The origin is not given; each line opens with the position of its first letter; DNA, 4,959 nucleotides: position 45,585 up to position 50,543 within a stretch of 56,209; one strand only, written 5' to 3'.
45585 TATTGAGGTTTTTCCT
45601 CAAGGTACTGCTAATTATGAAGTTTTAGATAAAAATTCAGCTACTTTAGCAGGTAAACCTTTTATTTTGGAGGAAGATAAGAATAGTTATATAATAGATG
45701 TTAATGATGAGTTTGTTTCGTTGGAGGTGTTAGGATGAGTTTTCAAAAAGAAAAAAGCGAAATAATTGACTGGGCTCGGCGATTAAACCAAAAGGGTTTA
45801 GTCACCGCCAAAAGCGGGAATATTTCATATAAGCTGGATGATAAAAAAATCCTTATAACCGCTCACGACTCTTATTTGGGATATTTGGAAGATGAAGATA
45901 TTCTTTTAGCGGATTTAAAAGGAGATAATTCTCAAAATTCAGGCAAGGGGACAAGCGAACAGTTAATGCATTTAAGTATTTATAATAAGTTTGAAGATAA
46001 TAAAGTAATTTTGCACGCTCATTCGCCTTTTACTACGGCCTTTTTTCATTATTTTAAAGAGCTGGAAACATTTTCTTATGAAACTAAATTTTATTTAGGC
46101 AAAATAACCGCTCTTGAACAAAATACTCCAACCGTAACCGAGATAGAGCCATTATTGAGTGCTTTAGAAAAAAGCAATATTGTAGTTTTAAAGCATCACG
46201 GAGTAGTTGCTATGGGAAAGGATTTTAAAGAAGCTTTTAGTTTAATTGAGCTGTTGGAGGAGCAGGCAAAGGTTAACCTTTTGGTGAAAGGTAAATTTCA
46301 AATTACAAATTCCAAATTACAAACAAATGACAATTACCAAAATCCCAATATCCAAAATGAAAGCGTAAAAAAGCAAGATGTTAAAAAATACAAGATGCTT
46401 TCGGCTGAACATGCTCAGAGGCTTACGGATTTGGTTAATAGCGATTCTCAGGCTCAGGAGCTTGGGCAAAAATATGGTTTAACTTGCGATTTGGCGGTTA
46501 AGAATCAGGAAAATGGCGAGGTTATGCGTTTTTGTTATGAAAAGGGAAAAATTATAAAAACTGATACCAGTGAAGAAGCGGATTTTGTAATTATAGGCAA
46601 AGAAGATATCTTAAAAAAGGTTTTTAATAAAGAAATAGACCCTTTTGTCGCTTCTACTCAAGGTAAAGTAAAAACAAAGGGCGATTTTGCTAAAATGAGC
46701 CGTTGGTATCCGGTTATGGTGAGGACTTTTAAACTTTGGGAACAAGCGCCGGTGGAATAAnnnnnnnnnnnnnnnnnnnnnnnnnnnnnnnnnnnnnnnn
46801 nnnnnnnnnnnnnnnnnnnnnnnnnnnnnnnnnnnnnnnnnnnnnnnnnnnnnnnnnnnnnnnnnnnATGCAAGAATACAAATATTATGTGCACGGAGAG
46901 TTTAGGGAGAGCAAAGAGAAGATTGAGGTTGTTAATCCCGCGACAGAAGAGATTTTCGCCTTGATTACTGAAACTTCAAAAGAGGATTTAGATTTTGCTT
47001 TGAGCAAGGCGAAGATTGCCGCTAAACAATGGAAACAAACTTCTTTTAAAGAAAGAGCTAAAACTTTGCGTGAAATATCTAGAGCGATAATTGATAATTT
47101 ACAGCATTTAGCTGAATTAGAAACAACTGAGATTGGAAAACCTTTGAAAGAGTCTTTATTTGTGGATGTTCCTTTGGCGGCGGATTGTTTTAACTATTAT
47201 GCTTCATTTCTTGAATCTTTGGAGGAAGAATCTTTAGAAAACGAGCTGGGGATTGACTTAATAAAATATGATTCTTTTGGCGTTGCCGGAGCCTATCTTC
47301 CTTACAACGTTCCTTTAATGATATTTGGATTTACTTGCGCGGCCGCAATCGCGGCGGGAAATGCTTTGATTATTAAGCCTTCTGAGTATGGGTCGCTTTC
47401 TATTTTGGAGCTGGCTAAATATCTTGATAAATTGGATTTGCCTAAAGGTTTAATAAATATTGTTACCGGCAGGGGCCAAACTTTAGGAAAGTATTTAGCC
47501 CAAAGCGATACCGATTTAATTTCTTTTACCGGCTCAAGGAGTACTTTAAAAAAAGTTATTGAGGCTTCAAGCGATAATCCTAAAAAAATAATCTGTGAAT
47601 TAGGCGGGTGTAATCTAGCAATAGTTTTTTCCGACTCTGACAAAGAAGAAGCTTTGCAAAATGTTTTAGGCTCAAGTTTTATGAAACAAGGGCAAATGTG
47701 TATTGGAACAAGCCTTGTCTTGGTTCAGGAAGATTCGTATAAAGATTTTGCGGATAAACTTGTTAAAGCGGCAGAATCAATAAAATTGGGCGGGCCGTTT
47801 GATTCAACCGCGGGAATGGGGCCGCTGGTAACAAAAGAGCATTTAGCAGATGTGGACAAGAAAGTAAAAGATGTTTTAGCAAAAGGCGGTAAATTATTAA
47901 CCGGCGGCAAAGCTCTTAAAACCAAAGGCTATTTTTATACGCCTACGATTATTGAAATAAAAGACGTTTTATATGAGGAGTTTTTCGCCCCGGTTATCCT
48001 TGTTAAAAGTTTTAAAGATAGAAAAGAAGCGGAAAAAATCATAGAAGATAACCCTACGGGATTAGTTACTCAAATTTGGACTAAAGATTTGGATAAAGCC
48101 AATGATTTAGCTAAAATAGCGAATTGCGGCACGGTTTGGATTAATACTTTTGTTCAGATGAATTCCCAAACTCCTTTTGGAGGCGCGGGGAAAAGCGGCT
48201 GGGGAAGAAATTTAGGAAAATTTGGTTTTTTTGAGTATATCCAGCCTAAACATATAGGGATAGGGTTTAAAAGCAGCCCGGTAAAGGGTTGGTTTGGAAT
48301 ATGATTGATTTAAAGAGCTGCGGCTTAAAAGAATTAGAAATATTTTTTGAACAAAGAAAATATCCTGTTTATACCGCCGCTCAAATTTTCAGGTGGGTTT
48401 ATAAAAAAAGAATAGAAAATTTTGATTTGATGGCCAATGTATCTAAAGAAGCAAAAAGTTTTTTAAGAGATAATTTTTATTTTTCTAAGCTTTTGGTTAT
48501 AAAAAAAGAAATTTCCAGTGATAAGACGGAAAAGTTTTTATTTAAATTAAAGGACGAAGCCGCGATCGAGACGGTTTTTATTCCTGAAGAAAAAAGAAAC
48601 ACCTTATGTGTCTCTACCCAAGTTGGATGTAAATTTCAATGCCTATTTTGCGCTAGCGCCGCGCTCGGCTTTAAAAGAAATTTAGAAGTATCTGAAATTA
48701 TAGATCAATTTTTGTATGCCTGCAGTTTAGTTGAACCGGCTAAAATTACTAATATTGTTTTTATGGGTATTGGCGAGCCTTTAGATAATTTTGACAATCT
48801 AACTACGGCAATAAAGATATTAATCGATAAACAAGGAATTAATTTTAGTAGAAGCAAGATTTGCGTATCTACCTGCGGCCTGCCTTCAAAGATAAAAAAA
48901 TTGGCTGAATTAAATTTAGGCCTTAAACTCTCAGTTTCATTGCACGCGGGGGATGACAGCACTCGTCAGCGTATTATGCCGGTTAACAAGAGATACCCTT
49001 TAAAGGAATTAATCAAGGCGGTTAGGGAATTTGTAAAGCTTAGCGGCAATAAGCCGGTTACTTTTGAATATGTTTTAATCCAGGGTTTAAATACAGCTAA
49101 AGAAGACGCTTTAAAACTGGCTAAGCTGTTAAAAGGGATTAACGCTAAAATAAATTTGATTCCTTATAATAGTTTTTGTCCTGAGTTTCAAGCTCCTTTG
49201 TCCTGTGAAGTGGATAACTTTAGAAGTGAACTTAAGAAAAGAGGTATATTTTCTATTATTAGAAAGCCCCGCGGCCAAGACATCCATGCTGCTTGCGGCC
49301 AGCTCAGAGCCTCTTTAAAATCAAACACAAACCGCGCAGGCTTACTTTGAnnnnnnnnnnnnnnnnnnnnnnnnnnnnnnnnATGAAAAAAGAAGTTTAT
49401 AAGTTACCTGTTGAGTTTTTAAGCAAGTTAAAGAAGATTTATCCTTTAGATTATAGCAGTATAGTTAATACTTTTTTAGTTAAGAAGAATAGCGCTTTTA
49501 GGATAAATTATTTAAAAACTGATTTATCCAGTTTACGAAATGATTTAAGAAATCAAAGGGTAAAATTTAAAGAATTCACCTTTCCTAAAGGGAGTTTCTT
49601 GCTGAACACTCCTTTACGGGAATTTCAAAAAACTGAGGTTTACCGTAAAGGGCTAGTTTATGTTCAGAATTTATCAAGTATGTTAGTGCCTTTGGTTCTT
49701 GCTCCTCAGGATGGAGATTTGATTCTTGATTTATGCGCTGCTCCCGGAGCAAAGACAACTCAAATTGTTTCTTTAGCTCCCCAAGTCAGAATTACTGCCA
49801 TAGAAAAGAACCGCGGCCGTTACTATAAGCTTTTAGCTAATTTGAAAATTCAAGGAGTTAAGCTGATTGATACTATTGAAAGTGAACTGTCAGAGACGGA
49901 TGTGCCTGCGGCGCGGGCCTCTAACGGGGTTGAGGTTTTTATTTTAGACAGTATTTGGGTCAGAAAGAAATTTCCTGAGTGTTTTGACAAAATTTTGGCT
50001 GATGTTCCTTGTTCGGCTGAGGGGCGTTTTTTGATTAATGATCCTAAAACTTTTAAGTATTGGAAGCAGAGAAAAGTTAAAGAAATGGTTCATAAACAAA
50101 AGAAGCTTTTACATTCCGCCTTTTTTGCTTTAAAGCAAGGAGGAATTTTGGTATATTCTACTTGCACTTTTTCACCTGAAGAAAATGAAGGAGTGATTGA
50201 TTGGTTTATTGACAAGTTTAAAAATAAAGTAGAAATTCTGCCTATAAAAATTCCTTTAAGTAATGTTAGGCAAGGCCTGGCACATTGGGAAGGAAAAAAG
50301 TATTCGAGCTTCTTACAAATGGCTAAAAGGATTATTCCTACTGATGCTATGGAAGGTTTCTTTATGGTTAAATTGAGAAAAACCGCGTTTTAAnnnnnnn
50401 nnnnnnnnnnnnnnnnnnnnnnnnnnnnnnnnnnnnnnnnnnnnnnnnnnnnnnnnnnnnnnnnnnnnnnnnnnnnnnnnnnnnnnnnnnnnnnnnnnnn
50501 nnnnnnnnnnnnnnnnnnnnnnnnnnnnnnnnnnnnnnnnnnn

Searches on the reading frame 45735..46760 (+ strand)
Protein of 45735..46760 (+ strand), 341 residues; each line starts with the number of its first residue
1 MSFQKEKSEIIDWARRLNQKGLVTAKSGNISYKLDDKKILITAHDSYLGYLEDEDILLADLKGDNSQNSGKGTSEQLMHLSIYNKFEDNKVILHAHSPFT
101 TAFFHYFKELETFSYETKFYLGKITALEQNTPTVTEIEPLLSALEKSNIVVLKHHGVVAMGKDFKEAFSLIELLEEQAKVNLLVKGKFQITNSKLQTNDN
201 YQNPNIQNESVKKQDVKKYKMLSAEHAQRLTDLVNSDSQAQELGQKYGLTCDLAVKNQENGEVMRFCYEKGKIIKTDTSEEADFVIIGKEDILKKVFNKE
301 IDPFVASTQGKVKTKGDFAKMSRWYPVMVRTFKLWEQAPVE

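Call 23: search_protein_families(library=pfam, proteins=[window:45735-46760:+], max_evalue=0.001)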
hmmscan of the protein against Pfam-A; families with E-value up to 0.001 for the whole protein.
window:45735-46760:+ (341 aa): 2 families
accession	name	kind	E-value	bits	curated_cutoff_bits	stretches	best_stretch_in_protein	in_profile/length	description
PF00596.27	Aldolase_II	-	3.2e-35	122.1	22.2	1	9-181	2-182/183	Class II Aldolase and Adducin N-terminal domain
PF02036.22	SCP2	-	6.9e-07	30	21.3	1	236-322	7-94/101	SCP-2 sterol transfer family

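Call 26: search_protein_families(library=ncbifam, proteins=[window:45735-46760:+], max_evalue=0.001)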
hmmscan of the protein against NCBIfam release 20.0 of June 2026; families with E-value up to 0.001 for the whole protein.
window:45735-46760:+ (341 aa): 30 families (the best 25 are shown)
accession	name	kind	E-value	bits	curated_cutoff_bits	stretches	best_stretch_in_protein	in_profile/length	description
NF040649.1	FucA_Meth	equivalog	3.3e-34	118.4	250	1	7-184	3-176/179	L-fuculose phosphate aldolase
NF006413.0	PRK08660.1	equivalog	8.6e-30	103.9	203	1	8-185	4-178/184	aldolase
NF043034.1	OxoTetrPhDc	equivalog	7.5e-25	87.9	250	1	5-188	4-192/205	3-oxo-tetronate 4-phosphate decarboxylase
NF006208.0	PRK08333.1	equivalog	3.2e-24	85.6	267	1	6-182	5-181/189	aldolase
NF006672.0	PRK09220.1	equivalog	4.1e-21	75.3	226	1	3-175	8-194/209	methylthioribulose 1-phosphate dehydratase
NF005302.0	PRK06833.1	equivalog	5.9e-21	74.9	264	1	1-185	1-187/214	L-fuculose-phosphate aldolase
NF005123.0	PRK06557.1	subfamily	4.7e-19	68.9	251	1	3-185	9-196/223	L-ribulose-5-phosphate 4-epimerase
TIGR03328.1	salvage_mtnB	equivalog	1.3e-18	67.2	137.05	1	11-175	2-182/194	methylthioribulose 1-phosphate dehydratase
NF004979.0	PRK06357.1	equivalog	3.8e-16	59.1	216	1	1-183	1-197/221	hypothetical protein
NF053831.1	RU1PAldHalo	equivalog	4.5e-15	55.7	300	1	4-183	3-181/208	ribulose-1-phosphate aldolase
NF004492.0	PRK05834.1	equivalog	8.8e-15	54.7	139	1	10-181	10-184/197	hypothetical protein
NF002963.0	PRK03634.1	equivalog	1.1e-14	54.2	170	1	67-187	109-244/274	rhamnulose-1-phosphate aldolase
NF005984.0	PRK08087.1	subfamily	1.3e-12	48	264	1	5-182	5-182/215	L-fuculose-phosphate aldolase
NF006047.0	PRK08193.1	subfamily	2.2e-12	47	257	1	5-183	4-198/231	L-ribulose-5-phosphate 4-epimerase AraD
NF009003.0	PRK12348.1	subfamily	3.5e-12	46.5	331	1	4-185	2-197/228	L-ribulose-5-phosphate 4-epimerase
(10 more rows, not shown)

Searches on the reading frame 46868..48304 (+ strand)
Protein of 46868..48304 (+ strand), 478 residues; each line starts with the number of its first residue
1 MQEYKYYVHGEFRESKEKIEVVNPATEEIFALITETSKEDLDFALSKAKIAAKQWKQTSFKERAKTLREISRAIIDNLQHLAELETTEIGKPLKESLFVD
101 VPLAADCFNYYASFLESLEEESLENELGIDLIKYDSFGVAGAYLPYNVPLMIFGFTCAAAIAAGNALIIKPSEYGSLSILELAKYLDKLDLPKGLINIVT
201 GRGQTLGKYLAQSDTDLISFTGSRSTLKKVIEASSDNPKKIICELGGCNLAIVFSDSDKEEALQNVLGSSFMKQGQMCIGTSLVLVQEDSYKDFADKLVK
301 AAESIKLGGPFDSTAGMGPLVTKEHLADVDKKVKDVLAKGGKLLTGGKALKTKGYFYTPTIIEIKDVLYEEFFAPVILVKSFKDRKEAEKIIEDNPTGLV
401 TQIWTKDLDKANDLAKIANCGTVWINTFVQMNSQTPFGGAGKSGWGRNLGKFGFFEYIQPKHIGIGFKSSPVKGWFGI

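Call 23: search_protein_families(library=pfam, proteins=[window:46868-48304:+], max_evalue=0.001)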
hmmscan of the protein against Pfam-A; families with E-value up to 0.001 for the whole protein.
window:46868-48304:+ (478 aa): 1 family
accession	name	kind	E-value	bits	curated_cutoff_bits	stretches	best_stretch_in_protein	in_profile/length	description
PF00171.27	Aldedh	-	3.9e-127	425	23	1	15-463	4-461/461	Aldehyde dehydrogenase family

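Call 26: search_protein_families(library=ncbifam, proteins=[window:46868-48304:+], max_evalue=0.001)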
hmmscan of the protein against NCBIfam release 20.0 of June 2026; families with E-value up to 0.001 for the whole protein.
window:46868-48304:+ (478 aa): 43 families (the best 25 are shown)
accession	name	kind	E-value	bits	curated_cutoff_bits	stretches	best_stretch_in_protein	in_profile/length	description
NF010000.0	PRK13473.1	subfamily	1.7e-109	366.6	615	1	4-464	3-471/475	aminobutyraldehyde dehydrogenase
TIGR01804.1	BADH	equivalog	2.8e-107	359.1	668.6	1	7-460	1-466/467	betaine-aldehyde dehydrogenase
NF009725.0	PRK13252.1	equivalog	3.9e-94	315.8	593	1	2-468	5-482/488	betaine-aldehyde dehydrogenase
TIGR02299.1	HpaE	equivalog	5.7e-93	312.1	638.35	1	5-472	2-483/488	5-carboxymethyl-2-hydroxymuconate semialdehyde dehydrogenase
NF045736.1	PaDhStyDRhodo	equivalog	1.1e-90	304.6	800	1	5-457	4-469/479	phenylacetaldehyde dehydrogenase StyD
NF007497.0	PRK10090.1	equivalog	1.8e-90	304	500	1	2-461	5-473/480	aldehyde dehydrogenase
NF040648.1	lactal_redase_Meth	equivalog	2.4e-87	293.9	650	1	8-463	3-460/463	lactaldehyde dehydrogenase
TIGR03216.1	OH_muco_semi_DH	equivalog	3.4e-85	286.5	693.25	1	5-457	2-471/481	2-hydroxymuconic semialdehyde dehydrogenase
TIGR03374.1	ABALDH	equivalog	7.6e-85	285.5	909.3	1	8-464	6-470/472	aminobutyraldehyde dehydrogenase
NF050026.1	AcaldDHExaC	equivalog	1e-84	285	900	1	2-471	14-499/503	acetaldehyde dehydrogenase ExaC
NF006916.0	PRK09407.1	equivalog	2.3e-84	283.9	521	1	13-464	30-491/526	succinic semialdehyde dehydrogenase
NF045735.1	PaDhStyDPseudo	equivalog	1.5e-81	274.6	850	1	7-465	6-481/483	phenylacetaldehyde dehydrogenase StyD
TIGR01780.1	SSADH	subfamily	1.2e-79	268.3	646.35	1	21-459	1-446/448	succinate-semialdehyde dehydrogenase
NF052305.1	DioxValDhHalo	equivalog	2.2e-77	261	750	1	2-443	3-457/483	2,5-dioxovalerate dehydrogenase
NF007352.0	PRK09847.1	equivalog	1.1e-74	251.7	850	1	3-450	19-476/495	aldehyde dehydrogenase PuuC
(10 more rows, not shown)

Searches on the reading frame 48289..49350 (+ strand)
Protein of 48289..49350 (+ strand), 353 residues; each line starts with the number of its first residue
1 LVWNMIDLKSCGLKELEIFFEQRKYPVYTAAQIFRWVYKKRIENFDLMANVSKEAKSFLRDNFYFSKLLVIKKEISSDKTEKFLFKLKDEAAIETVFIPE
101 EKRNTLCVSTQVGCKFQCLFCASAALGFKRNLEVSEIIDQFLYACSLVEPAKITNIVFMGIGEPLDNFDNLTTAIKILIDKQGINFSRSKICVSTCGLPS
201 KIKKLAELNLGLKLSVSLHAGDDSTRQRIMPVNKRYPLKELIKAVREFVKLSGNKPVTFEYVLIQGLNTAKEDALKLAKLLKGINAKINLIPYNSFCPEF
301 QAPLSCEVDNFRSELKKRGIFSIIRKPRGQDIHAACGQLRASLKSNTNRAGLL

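Call 23: search_protein_families(library=pfam, proteins=[window:48289-49350:+], max_evalue=0.001)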
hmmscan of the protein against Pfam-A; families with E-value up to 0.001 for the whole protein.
window:48289-49350:+ (353 aa): 2 families
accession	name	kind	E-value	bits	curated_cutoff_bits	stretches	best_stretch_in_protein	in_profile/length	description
PF04055.27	Radical_SAM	-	3e-15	57.2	29.5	1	109-277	2-165/166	Radical SAM superfamily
PF21016.3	RlmN_N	-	1.1e-10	41.5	24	1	7-62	2-57/60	Ribosomal RNA large subunit methyltransferase N-terminal domain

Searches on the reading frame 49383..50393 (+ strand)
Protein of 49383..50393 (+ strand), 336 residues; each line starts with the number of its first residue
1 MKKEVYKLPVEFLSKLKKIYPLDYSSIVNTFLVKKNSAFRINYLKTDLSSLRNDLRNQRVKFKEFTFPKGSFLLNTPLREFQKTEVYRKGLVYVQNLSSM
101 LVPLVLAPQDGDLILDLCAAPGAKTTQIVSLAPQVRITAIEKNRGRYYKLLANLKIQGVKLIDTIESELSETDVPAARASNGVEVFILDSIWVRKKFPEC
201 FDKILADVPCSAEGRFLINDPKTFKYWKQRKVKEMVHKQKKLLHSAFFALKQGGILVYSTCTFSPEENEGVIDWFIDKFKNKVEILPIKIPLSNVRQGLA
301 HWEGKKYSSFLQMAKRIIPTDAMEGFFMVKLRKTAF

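Call 23: search_protein_families(library=pfam, proteins=[window:49383-50393:+], max_evalue=0.001)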
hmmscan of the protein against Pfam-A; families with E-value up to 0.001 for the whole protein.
window:49383-50393:+ (336 aa): 3 families
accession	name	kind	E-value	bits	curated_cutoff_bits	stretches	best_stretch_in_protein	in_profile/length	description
PF01189.24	Methyltr_RsmB-F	-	1.6e-39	136.1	27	1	104-332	2-199/199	16S rRNA methyltransferase RsmB/F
PF17125.10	Methyltr_RsmF_N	-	8.3e-08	33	34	1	8-96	1-85/86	N-terminal domain of 16S rRNA methyltransferase RsmF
PF02475.24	TRM5-TYW2_MTfase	-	0.00062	20.2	28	0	108-170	34-97/164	TRM5/TYW2 methyltransferase domain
